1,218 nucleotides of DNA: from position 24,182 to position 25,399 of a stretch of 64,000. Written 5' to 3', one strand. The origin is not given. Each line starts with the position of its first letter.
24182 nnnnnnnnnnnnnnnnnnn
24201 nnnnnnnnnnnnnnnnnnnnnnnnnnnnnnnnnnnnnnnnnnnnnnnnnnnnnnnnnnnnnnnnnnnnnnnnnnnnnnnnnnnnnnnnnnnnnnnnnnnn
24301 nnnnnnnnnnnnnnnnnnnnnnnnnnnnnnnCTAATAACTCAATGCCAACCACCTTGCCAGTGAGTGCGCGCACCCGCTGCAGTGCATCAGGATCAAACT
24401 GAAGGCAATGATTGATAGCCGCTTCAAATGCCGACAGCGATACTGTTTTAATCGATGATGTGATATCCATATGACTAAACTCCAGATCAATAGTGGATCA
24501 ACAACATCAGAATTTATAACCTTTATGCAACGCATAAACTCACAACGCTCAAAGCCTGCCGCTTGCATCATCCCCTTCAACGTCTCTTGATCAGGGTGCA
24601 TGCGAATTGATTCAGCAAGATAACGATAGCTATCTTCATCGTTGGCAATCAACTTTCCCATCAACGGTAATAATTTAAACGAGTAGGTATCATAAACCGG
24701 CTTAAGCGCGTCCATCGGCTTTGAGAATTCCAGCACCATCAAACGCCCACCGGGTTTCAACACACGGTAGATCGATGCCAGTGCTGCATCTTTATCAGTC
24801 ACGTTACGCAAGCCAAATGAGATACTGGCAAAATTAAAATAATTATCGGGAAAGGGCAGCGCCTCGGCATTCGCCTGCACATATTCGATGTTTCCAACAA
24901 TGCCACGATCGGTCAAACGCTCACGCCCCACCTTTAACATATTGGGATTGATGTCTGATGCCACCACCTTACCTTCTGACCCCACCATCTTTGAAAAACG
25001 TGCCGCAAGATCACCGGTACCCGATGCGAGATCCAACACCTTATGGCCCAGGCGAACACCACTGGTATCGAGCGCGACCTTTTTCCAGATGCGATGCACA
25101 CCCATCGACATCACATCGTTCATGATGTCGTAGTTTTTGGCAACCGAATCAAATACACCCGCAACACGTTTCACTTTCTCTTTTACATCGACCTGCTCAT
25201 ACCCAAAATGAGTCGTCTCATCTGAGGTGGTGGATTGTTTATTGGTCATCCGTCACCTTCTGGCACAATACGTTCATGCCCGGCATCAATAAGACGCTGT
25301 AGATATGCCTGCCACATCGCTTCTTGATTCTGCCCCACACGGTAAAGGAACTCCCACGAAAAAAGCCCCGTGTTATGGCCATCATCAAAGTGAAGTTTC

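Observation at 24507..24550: ubiE 3' end: conserved terminus (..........*) lies in a different frame, while the contiguous frame runs 138 nt into ubiJ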

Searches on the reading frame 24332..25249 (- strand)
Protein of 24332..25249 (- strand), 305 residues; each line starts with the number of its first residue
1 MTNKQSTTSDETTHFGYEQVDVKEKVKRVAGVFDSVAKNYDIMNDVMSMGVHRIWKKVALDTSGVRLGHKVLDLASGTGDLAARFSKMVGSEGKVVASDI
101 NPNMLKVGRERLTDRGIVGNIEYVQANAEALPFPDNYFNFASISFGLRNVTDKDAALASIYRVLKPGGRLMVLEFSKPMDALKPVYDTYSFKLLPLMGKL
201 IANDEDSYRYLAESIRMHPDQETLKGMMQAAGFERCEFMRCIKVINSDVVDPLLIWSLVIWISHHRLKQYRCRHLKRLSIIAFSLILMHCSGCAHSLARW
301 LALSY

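Call 7: find_encoding_contigs(protein=window:24332-25249:-, flank=3000, max_places=6)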
Protein window:24332-25249:- (305 aa): no gene with exactly this product is on record in the collection.

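Call 11: find_homologous_proteins(query=window:24332-25249:-, max_evalue=1e-20)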
Query window:24332-25249:- (305 aa): 8000 proteins with E <= 1e-20 among 8000 candidates; the best 120 are listed.
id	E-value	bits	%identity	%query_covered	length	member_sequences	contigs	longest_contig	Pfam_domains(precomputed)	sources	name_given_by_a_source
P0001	2.0e-140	485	91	78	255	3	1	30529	PF13847.13,PF13489.13,PF13649.13,PF01135.26,PF01209.25,PF08241.19,PF08242.19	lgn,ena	-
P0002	2.5e-139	482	90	78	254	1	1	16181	PF13847.13,PF13489.13,PF13649.13,PF01135.26,PF01209.25,PF08241.19,PF08242.19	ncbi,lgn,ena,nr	ncbi:MAG TPA: bifunctional demethylmenaquinone methyltransferase/2-methoxy-6-polyprenyl-1,4-benzoqui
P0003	2.6e-139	482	90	78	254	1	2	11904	PF13847.13,PF13489.13,PF13649.13,PF01135.26,PF01209.25,PF08241.19,PF08242.19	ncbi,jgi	-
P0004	3.5e-139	481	90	78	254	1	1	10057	PF13847.13,PF13489.13,PF13649.13,PF01135.26,PF01209.25,PF08241.19,PF08242.19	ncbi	-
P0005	3.3e-138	478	89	78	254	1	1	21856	PF13847.13,PF13489.13,PF13649.13,PF01135.26,PF01209.25,PF08241.19,PF08242.19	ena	-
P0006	3.0e-137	475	88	78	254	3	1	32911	PF13847.13,PF13489.13,PF13649.13,PF01135.26,PF01209.25,PF08241.19,PF08242.19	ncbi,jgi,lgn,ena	-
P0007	2.3e-135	469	86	78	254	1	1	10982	PF13847.13,PF13489.13,PF13649.13,PF01135.26,PF01209.25,PF08241.19,PF08242.19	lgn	-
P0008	1.1e-133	463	86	78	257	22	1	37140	PF13847.13,PF13489.13,PF13649.13,PF01209.25,PF08241.19,PF08242.19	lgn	-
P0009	2.8e-132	458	86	78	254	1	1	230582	PF13847.13,PF13489.13,PF13649.13,PF01135.26,PF01209.25,PF08241.19,PF08242.19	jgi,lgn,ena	-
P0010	2.9e-131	455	-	-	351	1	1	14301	PF13847.13,PF13489.13,PF05175.21,PF13649.13,PF05148.22,PF20922.4,PF01135.26,PF01209.25,PF08241.19,PF08242.19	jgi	-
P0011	7.6e-112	391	74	75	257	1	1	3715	PF13847.13,PF13489.13,PF13649.13,PF01135.26,PF01209.25,PF08241.19,PF08242.19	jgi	-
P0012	1.6e-111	390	73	75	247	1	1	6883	PF13847.13,PF13489.13,PF13649.13,PF01135.26,PF01209.25,PF08241.19,PF08242.19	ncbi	-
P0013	2.5e-111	390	74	75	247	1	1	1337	PF13847.13,PF13489.13,PF13649.13,PF01209.25,PF08241.19,PF08242.19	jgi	-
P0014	5.6e-111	389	75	75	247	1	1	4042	PF13847.13,PF13489.13,PF13649.13,PF01135.26,PF01209.25,PF08241.19,PF08242.19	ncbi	-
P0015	7.5e-111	388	73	76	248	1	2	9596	PF13847.13,PF13489.13,PF13649.13,PF01135.26,PF01209.25,PF08241.19,PF08242.19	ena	-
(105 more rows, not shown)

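Call 13: find_encoding_contigs(protein=P0001, flank=10000, max_places=3)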
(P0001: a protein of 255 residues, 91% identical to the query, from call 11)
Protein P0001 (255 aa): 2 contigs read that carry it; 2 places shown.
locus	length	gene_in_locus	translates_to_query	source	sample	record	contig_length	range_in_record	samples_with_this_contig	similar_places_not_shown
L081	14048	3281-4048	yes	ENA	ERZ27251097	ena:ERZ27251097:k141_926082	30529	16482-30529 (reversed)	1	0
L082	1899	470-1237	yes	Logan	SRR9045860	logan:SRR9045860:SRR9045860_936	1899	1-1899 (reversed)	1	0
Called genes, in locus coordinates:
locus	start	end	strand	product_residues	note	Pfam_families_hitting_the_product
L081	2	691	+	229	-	?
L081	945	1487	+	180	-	PF00227:Proteasome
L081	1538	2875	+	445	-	PF00493:MCM (faint), PF00004:AAA (weak), PF07728:AAA_5 (weak), PF13401:AAA_22 (faint), PF07724:AAA_2, PF00004:AAA (weak)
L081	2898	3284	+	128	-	PF06155:GBBH-like_N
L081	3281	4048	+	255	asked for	PF01209:Ubie_methyltran, PF01135:PCMT (weak), PF13489:Methyltransf_23, PF13649:Methyltransf_25, PF13847:Methyltransf_31, PF08241:Methyltransf_11, PF08242:Methyltransf_12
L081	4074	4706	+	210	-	PF02036:SCP2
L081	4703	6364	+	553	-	PF03109:ABC1, PF01163:RIO1 (faint), PF27536:UbiB_helical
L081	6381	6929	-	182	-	PF01965:DJ-1_PfpI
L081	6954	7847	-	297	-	PF04748:Polysacc_deac_2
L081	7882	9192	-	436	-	PF22694:CtpB_N-like, PF00595:PDZ, PF13180:PDZ_2, PF17820:PDZ_6, PF03572:Peptidase_S41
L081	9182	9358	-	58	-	-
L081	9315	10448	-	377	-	PF01551:Peptidase_M23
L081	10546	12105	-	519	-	PF01676:Metalloenzyme, PF06415:iPGM_N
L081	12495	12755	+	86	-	PF01022:HTH_5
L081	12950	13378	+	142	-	PF00581:Rhodanese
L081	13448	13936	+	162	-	PF02556:SecB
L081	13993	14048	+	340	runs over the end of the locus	PF01210:NAD_Gly3P_dh_N, PF02558:ApbA (faint), PF07479:NAD_Gly3P_dh_C, PF20618:GPD_NAD_C_bact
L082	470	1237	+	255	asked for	PF01209:Ubie_methyltran, PF01135:PCMT (weak), PF13489:Methyltransf_23, PF13649:Methyltransf_25, PF13847:Methyltransf_31, PF08241:Methyltransf_11, PF08242:Methyltransf_12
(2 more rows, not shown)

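Call 14: find_encoding_contigs(protein=P0009, flank=10000, max_places=2)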
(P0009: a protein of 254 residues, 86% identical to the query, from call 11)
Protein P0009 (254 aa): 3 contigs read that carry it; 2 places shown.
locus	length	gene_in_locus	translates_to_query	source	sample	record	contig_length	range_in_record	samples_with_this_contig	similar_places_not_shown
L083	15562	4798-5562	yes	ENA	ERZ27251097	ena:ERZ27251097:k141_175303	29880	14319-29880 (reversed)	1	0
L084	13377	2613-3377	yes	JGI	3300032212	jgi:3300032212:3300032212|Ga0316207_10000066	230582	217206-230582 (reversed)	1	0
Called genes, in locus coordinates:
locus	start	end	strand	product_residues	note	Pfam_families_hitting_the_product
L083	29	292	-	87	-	-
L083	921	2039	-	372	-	PF22807:TrAA12 (faint), PF07995:GSDH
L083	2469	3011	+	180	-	PF00227:Proteasome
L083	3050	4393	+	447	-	PF00493:MCM (faint), PF01078:Mg_chelatase (faint), PF07728:AAA_5 (faint), PF00004:AAA (weak), PF13401:AAA_22 (faint), PF00004:AAA (weak), PF07724:AAA_2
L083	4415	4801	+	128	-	PF06155:GBBH-like_N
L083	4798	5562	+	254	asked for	PF01209:Ubie_methyltran, PF01135:PCMT (weak), PF13489:Methyltransf_23, PF08241:Methyltransf_11, PF08242:Methyltransf_12, PF13649:Methyltransf_25, PF13847:Methyltransf_31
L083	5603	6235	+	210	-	PF02036:SCP2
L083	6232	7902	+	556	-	PF03109:ABC1, PF01163:RIO1 (weak), PF27536:UbiB_helical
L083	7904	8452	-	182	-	PF01965:DJ-1_PfpI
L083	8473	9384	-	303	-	PF04748:Polysacc_deac_2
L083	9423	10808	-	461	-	PF22694:CtpB_N-like, PF00595:PDZ, PF13180:PDZ_2, PF17820:PDZ_6, PF03572:Peptidase_S41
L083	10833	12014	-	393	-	PF01551:Peptidase_M23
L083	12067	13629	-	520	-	PF01676:Metalloenzyme, PF06415:iPGM_N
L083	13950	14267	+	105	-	PF01022:HTH_5, PF12840:HTH_20 (weak), PF24034:DUF7343 (weak)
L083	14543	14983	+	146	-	PF00581:Rhodanese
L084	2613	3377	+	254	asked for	PF01209:Ubie_methyltran, PF01135:PCMT (weak), PF13489:Methyltransf_23, PF08241:Methyltransf_11, PF08242:Methyltransf_12, PF13649:Methyltransf_25, PF13847:Methyltransf_31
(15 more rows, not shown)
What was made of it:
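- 25246..25609 (-): DUF971 (GBBH-like_N) gene split by a 23-nt deletion at 25496/25497. The N-terminal 38 codons (25609-25496) run into TGA at 25495-25493. The C-terminal part lies in ORF 25246-25503. Relatives have a single 128-aa gene (calls 13, 14).
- Checked: The conserved stop leaves a 36-nt spacer before ubiJ; relatives have 25-40 nt (calls 13, 14).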

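Call 42: search_solved_structures(query=P0001, max_evalue=1e-10, show_alignments=2)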
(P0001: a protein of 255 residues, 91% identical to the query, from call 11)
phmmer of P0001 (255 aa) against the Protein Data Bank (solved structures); distinct sequences matched with E-value up to 1e-10: 5.
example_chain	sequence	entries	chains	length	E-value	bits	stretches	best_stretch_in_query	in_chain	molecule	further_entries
4obw_A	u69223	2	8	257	6.9e-47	163.1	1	20-254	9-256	2-methoxy-6-polyprenyl-1,4-benzoquinol methylase, mitochondrial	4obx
3mgg_A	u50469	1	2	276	3.2e-15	59.5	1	66-175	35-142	Methyltransferase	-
3dh0_A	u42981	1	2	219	1e-13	54.6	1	61-181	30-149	SAM dependent methyltransferase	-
1vl5_A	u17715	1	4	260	1.2e-13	54.2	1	64-186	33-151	unknown conserved protein BH2331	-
1xxl_A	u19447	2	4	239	2.4e-12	50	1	60-186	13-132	YcgJ protein | ycgJ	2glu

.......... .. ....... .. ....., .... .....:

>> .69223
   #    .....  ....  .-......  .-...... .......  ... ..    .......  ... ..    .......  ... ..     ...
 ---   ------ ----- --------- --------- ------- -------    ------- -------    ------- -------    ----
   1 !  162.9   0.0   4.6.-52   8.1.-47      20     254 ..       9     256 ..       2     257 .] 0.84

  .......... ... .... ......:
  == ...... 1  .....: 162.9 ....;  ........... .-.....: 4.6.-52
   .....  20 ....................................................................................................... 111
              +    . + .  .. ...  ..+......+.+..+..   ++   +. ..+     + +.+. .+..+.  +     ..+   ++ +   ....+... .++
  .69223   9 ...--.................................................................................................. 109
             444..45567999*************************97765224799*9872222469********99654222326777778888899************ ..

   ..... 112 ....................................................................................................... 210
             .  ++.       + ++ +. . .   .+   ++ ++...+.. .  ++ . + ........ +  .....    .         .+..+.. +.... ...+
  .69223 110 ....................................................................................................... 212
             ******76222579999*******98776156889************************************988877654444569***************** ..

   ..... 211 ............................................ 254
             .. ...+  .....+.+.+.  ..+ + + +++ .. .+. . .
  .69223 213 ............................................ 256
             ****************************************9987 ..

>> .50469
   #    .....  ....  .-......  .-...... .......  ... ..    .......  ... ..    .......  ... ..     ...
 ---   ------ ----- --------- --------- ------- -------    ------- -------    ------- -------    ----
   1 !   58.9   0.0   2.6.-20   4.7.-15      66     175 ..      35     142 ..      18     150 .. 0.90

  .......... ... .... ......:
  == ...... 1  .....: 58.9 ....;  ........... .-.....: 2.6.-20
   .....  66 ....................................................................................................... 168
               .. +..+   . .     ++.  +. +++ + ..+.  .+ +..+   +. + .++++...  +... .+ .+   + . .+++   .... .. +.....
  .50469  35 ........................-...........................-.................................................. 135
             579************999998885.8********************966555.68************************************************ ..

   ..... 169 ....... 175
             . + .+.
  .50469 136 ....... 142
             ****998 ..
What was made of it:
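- It aligns to the very end of yeast Coq5, PDB 4OBW (call 42).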

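Call 50: predict_structure(alignment_id=A2)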
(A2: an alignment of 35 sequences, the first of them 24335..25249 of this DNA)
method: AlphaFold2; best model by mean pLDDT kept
length: 305 residues; sequences in the alignment: 35
mean_pLDDT: 78.3   pTM: 0.73
mean pLDDT of the five models: 78.3, 77.2, 75.2, 75.1, 74.5
residues with pLDDT >= 90: 102; 70-90: 126; 50-70: 37; < 50: 40
segments of 3 or more residues with pLDDT < 50: 1-8, 242-250, 283-305
pLDDT, mean of each block of 10 residues (from residue 1): 46 84 86 85 81 84 95 91 95 95 90 85 93 98 84 93 96 78 84 91 90 82 90 84 36 55 60 55 43 43 33
secondary structure, 60 per line:
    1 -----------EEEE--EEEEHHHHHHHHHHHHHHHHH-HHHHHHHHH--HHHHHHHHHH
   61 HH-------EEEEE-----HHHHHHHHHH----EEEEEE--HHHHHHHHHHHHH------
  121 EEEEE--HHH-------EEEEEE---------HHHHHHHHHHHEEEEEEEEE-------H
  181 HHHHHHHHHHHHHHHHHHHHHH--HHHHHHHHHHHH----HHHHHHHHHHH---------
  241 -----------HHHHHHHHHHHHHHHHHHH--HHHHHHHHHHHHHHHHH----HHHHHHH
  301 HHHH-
elements in order: E12-15 E18-21 H22-38 H40-48 H51-62 E70-74 H80-89 E94-99 H102-114 E121-125 E138-143 H153-163 E164-172 H180-202 H205-216 H221-231 H252-270 H273-289 H294-304
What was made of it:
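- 24332..24532 (-): Out-of-frame read-through tail (66 codons plus stop: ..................), which overlaps the first ~138 nt of ubiJ. AlphaFold2 pLDDT is 33-60 (call 50).
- The window product shows coil there and a low-confidence tail (call 50). The ORF is open for 66 more codons, and the core 1-231 is predicted confidently (call 50). AlphaFold2 gives coil for 232-241 and pLDDT 33-60 for the tail (call 50).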

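Call 58: predict_structure(alignment_id=A3)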
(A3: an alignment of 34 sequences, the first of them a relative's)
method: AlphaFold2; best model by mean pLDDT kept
length: 255 residues; sequences in the alignment: 34
mean_pLDDT: 87.8   pTM: 0.85
mean pLDDT of the five models: 87.8, 86.5, 86.4, 86.0, 78.4
residues with pLDDT >= 90: 123; 70-90: 121; 50-70: 1; < 50: 10
segments of 3 or more residues with pLDDT < 50: 1-10
pLDDT, mean of each block of 10 residues (from residue 1): 36 81 87 84 82 83 95 92 95 96 91 89 94 97 91 93 97 87 87 89 88 84 93 95 84 96
secondary structure, 60 per line:
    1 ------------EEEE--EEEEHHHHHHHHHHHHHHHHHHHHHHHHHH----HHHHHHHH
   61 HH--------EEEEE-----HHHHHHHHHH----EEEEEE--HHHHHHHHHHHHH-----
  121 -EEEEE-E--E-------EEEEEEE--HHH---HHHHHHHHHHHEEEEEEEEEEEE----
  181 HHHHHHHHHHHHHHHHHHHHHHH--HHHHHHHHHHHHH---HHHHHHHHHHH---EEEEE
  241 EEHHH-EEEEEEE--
elements in order: E13-16 E19-22 H23-48 H53-62 E71-75 H81-90 E95-100 H103-115 E122-126 E139-145 H154-164 E165-176 H181-203 H206-218 H222-232 E236-242 E247-253
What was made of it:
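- On UbiE/MenG methyltransferase: The strands are at 236-242 and 247-253 in the model of P0001 (call 58) and are absent in the window product (call 50).
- In the AlphaFold2 model of an intact relative it forms strands 236-242 and 247-253 at pLDDT 84-96 (call 58).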

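Call 61: search_protein_families(library=ncbifam, proteins=[window:24335-25249:-, P0001], max_evalue=1e-10)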
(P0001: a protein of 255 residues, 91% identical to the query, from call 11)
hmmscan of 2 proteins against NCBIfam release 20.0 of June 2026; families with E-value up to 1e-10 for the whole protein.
window:24335-25249:- (305 aa): 18 families
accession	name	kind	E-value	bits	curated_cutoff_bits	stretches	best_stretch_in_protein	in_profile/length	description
NF001240.0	PRK00216.1-1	equivalog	9.4e-119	395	378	1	8-239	4-236/251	bifunctional demethylmenaquinone methyltransferase/2-methoxy-6-polyprenyl-1,4-benzoquinol methylase UbiE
NF001242.0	PRK00216.1-3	equivalog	4.8e-95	317.8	351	1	3-240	4-244/258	bifunctional demethylmenaquinone methyltransferase/2-methoxy-6-polyprenyl-1,4-benzoquinol methylase UbiE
TIGR01934.1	MenG_MenH_UbiE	subfamily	1.9e-76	256.3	158.35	1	29-240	1-210/223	ubiquinone/menaquinone biosynthesis methyltransferase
NF052510.1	methyltran_MpqE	exception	1.2e-71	240.8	335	1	23-240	2-221/234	methyl-plastoquinone biosynthesis methyltransferase MpqE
NF001244.0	PRK00216.1-5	equivalog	3.4e-67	226.2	216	1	23-240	4-222/236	bifunctional demethylmenaquinone methyltransferase/2-methoxy-6-polyprenyl-1,4-benzoquinol methylase UbiE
NF001241.0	PRK00216.1-2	equivalog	3.2e-59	200.4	327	1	23-238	7-214/231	demethylmenaquinone methyltransferase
NF001243.0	PRK00216.1-4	equivalog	4.8e-55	186.5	235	1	23-238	3-218/237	demethylmenaquinone methyltransferase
TIGR02752.1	MenG_heptapren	equivalog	1.7e-53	181.5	419.85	1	25-238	3-216/231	demethylmenaquinone methyltransferase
NF041537.1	ArsM_AhpD_UU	exception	1.4e-21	76.7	510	1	64-173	73-181/345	arsenite methyltransferase/AhpD domain selenoprotein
NF047649.1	MTase_UXPK_star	exception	5.9e-21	74.7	460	1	65-173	75-182/283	methyltransferase/UXPK-star double selenoprotein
NF043040.1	corrin_prot_MT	hypoth_equivalog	8.6e-19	67.8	180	1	33-185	8-160/216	corrinoid protein-associated methyltransferase CpaM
NF041536.1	ArsM_DUF2284_UU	exception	1.1e-18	66.8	575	1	65-173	74-181/459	arsenite methyltransferase/DUF2284 domain selenoprotein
NF008823.0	PRK11873.1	subfamily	1.1e-17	64.4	263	1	64-172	74-181/272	arsenite methyltransferase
NF004452.0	PRK05785.1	equivalog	1.6e-15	57.3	207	1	21-225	3-197/228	hypothetical protein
TIGR02072.1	BioC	equivalog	8.1e-13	48.7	184.95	1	68-176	35-136/244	malonyl-ACP O-methyltransferase BioC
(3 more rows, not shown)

P0001 (255 aa): 18 families
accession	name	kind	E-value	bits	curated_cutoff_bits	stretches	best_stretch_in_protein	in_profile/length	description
NF001240.0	PRK00216.1-1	equivalog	3.8e-127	422.5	378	1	10-255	5-251/251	bifunctional demethylmenaquinone methyltransferase/2-methoxy-6-polyprenyl-1,4-benzoquinol methylase UbiE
NF001242.0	PRK00216.1-3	equivalog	8.9e-101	336.6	351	1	3-254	3-257/258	bifunctional demethylmenaquinone methyltransferase/2-methoxy-6-polyprenyl-1,4-benzoquinol methylase UbiE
TIGR01934.1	MenG_MenH_UbiE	subfamily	1.4e-80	269.8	158.35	1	30-254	1-223/223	ubiquinone/menaquinone biosynthesis methyltransferase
NF052510.1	methyltran_MpqE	exception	2.1e-78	262.9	335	1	24-254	2-234/234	methyl-plastoquinone biosynthesis methyltransferase MpqE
NF001244.0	PRK00216.1-5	equivalog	2.2e-68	230.1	216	1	26-253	6-234/236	bifunctional demethylmenaquinone methyltransferase/2-methoxy-6-polyprenyl-1,4-benzoquinol methylase UbiE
NF001241.0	PRK00216.1-2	equivalog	8.2e-66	221.9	327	1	25-254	8-229/231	demethylmenaquinone methyltransferase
NF001243.0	PRK00216.1-4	equivalog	3.2e-58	196.9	235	1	25-254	4-233/237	demethylmenaquinone methyltransferase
TIGR02752.1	MenG_heptapren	equivalog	9.5e-57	192.2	419.85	1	26-254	3-231/231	demethylmenaquinone methyltransferase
NF047649.1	MTase_UXPK_star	exception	2.3e-22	79.3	460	1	65-174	74-182/283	methyltransferase/UXPK-star double selenoprotein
NF041537.1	ArsM_AhpD_UU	exception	8.4e-22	77.4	510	1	64-174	72-181/345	arsenite methyltransferase/AhpD domain selenoprotein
NF043040.1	corrin_prot_MT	hypoth_equivalog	6.7e-20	71.4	180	1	34-187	8-161/216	corrinoid protein-associated methyltransferase CpaM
NF041536.1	ArsM_DUF2284_UU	exception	3.2e-18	65.3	575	1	66-174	74-181/459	arsenite methyltransferase/DUF2284 domain selenoprotein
NF008823.0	PRK11873.1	subfamily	1.7e-17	63.8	263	1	64-173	73-181/272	arsenite methyltransferase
NF004452.0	PRK05785.1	equivalog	1.5e-15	57.3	207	1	22-229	3-200/228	hypothetical protein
TIGR02072.1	BioC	equivalog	3.5e-13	49.9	184.95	1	66-178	32-137/244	malonyl-ACP O-methyltransferase BioC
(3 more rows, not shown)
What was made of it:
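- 24533..25249 (-): ubiE, native-frame part (codons 1-239, ending ...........). Matches the UbiE equivalog NF001240 at profile positions 4-236 of 251, 395 bits against a cut-off of 378 (call 61).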
